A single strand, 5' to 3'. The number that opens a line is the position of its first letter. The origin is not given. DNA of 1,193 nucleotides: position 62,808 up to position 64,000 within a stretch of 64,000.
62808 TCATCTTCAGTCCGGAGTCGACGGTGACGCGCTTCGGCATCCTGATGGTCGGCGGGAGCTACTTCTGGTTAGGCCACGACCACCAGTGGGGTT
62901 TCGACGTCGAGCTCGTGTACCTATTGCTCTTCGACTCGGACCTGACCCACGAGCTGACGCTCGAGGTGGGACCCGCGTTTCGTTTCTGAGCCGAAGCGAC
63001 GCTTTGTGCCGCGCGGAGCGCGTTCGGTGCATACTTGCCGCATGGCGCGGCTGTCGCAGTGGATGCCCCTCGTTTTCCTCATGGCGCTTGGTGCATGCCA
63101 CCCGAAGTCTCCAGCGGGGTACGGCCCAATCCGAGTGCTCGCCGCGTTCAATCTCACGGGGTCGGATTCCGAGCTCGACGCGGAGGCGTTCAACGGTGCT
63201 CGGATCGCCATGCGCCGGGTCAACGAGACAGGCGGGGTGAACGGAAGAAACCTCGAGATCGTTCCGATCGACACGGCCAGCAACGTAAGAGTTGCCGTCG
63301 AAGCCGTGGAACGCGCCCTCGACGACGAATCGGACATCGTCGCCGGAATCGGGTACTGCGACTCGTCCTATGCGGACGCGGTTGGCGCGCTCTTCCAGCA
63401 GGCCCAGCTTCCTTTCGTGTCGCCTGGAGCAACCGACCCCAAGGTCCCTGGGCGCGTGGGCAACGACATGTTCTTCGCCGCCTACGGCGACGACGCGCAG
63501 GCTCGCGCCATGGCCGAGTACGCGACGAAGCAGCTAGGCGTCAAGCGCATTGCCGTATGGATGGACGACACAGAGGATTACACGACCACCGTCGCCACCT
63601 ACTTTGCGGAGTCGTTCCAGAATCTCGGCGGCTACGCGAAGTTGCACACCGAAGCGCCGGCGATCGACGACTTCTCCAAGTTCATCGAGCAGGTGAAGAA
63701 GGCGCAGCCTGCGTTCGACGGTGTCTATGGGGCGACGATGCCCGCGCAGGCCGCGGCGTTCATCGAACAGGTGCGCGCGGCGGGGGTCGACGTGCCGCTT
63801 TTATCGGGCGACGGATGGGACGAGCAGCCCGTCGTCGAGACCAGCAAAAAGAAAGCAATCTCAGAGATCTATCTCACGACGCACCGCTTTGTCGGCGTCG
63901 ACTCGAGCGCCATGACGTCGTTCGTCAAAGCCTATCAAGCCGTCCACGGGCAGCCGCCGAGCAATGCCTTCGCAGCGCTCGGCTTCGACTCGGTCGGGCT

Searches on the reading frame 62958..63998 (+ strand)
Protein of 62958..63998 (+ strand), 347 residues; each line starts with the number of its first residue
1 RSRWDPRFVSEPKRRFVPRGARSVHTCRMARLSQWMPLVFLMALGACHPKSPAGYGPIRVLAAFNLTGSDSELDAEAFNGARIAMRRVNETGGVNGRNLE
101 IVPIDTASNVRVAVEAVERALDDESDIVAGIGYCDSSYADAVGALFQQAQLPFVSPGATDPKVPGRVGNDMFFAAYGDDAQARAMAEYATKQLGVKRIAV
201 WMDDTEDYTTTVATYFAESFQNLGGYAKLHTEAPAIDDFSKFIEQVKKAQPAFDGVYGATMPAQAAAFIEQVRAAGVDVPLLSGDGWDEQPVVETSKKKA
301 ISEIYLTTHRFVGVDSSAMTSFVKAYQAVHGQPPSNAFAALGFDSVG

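Call 52: search_protein_families(library=pfam, proteins=[window:62958-63998:+], max_evalue=0.0001)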
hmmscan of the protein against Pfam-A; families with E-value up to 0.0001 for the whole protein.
window:62958-63998:+ (347 aa): 3 families
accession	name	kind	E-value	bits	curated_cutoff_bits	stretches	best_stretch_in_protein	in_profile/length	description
PF13458.12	Peripla_BP_6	-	9e-42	144.4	31.7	1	57-346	1-286/343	Periplasmic binding protein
PF01094.35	ANF_receptor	-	2.1e-15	57.1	25.4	1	81-346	6-283/353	Receptor family ligand binding region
PF13433.12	Peripla_BP_5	-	1e-10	41.7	27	1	59-333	2-270/363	Periplasmic binding protein domain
